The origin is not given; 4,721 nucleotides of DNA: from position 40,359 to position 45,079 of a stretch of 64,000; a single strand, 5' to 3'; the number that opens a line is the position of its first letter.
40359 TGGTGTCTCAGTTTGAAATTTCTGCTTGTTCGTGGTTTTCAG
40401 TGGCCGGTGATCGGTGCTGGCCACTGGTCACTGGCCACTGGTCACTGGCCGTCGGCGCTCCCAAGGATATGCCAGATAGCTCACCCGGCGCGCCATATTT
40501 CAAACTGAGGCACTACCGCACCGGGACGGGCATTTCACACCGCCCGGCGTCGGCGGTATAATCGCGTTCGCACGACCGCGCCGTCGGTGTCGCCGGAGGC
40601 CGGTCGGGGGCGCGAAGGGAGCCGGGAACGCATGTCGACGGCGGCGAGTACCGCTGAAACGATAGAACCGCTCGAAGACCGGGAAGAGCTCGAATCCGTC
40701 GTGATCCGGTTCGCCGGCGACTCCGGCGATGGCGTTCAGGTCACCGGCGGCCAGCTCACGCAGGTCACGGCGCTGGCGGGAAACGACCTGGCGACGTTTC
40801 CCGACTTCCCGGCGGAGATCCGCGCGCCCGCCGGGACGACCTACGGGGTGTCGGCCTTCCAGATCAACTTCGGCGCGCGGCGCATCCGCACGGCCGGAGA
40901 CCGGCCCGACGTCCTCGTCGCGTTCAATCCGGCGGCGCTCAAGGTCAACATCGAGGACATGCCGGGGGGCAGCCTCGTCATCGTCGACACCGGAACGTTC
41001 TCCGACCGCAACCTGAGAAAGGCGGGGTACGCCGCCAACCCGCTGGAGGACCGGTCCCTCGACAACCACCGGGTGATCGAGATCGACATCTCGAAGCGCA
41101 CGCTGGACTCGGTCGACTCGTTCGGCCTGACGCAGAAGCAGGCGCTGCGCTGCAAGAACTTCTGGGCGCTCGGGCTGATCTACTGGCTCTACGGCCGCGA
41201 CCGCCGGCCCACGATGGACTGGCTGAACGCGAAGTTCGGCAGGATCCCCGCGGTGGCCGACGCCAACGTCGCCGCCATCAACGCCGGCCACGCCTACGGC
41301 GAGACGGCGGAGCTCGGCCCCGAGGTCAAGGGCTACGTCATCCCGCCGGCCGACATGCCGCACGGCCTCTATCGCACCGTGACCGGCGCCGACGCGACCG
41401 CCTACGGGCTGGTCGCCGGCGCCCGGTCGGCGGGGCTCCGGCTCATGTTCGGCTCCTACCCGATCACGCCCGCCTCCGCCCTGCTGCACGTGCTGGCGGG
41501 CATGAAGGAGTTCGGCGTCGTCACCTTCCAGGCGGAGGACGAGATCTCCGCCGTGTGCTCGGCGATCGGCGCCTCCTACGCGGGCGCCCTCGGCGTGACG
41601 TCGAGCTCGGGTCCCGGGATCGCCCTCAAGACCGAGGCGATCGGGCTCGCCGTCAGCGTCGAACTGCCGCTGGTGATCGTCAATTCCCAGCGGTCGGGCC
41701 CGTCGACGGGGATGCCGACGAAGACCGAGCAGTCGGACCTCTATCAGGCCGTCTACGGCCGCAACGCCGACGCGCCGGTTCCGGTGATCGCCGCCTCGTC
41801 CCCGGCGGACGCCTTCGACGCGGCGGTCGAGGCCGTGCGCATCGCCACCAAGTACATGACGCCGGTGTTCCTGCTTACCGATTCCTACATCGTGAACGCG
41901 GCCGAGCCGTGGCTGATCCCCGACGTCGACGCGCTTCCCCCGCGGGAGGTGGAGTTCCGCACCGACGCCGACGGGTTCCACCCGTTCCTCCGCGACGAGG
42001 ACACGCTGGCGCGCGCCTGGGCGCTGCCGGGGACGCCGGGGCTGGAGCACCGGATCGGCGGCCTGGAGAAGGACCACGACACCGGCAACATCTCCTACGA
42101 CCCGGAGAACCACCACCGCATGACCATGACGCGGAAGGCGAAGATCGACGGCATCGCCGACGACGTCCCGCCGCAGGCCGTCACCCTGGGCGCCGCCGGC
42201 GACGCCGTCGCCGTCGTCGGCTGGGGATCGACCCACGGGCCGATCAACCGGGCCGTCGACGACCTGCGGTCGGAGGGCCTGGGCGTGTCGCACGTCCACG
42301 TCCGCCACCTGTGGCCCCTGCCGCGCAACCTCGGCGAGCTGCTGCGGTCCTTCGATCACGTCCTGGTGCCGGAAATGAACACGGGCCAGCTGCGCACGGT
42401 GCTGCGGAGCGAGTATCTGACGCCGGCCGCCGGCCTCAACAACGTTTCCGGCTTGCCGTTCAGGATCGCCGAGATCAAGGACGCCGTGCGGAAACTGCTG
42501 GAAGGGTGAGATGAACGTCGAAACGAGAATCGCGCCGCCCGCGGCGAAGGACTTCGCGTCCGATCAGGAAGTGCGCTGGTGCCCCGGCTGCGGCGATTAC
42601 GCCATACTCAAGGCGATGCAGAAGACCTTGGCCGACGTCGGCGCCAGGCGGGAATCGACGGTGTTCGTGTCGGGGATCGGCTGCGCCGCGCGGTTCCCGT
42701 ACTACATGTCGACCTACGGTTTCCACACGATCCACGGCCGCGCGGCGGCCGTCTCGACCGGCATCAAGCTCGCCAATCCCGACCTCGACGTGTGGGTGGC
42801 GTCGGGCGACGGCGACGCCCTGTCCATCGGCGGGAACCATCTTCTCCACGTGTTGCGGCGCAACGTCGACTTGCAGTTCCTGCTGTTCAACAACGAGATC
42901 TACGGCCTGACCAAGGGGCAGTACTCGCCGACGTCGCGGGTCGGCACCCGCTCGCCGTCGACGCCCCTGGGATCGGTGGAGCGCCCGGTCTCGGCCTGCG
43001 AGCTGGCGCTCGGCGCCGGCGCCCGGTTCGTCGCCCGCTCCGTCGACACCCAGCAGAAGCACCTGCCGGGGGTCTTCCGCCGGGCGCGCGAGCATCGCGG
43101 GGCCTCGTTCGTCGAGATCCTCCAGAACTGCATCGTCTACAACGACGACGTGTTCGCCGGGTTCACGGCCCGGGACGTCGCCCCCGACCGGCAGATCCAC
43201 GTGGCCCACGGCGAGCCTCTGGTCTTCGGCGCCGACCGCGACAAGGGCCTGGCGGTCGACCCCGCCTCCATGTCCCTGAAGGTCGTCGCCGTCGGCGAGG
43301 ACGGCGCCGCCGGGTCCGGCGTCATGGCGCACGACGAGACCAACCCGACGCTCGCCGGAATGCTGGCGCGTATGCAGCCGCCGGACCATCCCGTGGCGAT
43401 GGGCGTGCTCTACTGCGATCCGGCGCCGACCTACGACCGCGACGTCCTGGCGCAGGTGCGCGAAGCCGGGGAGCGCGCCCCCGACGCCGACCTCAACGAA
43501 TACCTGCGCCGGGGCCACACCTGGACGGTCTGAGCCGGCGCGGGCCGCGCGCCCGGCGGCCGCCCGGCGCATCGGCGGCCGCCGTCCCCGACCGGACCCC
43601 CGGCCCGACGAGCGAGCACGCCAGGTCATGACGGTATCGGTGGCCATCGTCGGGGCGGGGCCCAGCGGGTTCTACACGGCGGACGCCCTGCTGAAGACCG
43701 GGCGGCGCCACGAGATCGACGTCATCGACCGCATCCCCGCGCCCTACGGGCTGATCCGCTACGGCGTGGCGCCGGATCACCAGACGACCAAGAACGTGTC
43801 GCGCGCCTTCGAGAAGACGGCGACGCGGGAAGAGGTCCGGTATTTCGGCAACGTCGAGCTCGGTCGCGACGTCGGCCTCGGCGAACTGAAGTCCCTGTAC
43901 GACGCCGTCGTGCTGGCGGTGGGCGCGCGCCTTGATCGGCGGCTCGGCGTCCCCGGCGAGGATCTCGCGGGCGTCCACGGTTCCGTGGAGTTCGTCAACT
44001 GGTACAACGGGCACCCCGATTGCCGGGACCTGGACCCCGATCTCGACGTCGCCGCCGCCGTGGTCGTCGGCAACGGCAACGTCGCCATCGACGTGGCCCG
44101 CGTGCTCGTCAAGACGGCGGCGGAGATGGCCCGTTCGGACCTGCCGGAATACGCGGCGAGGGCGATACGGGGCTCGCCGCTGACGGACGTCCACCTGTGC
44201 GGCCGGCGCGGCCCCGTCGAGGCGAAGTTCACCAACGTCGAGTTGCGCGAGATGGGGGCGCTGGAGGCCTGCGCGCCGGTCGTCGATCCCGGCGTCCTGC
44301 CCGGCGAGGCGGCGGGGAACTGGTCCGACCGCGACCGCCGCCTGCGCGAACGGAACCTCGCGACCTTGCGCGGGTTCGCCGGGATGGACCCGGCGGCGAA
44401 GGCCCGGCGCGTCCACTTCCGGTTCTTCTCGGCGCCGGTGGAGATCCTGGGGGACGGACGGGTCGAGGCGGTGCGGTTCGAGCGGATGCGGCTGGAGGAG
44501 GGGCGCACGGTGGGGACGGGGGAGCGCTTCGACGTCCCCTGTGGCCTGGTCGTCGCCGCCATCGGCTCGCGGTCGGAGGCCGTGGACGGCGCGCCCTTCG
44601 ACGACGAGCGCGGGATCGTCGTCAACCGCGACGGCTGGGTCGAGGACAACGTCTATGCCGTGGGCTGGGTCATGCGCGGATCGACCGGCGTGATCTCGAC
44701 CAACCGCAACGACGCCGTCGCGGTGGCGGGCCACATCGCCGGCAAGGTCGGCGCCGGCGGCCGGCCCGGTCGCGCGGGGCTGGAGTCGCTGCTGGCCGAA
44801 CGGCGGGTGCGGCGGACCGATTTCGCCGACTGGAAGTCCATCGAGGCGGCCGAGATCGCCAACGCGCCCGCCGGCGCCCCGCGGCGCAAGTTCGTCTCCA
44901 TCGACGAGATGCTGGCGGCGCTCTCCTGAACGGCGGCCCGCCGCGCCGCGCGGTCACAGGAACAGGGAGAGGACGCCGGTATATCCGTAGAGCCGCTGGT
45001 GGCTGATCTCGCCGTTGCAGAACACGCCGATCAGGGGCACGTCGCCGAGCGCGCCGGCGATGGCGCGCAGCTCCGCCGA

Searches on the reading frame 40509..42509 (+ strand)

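Call 51: search_protein_families(library=pfam, proteins=[window:40509-42509:+], max_evalue=0.00001)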
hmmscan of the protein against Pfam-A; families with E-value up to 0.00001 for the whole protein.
window:40509-42509:+ (666 aa): 3 families
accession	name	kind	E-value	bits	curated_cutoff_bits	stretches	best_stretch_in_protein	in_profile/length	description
PF01855.24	POR_N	-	4.2e-51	174.3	27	1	307-522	5-219/231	Pyruvate flavodoxin/ferredoxin oxidoreductase, thiamine diP-bdg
PF01558.24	POR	-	4.9e-23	82.6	27.4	1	73-261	2-172/173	Pyruvate ferredoxin/flavodoxin oxidoreductase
PF17147.9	PFOR_II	-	2.8e-08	34.5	27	1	567-630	3-72/102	Pyruvate:ferredoxin oxidoreductase core domain II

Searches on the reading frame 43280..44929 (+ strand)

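Call 51: search_protein_families(library=pfam, proteins=[window:43280-44929:+], max_evalue=0.00001)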
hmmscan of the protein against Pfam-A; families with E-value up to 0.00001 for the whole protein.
window:43280-44929:+ (549 aa): 1 family
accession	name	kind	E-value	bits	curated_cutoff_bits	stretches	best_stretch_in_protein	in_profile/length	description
PF07992.20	Pyr_redox_2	-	2.2e-14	54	26.1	1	120-282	2-167/291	Pyridine nucleotide-disulphide oxidoreductase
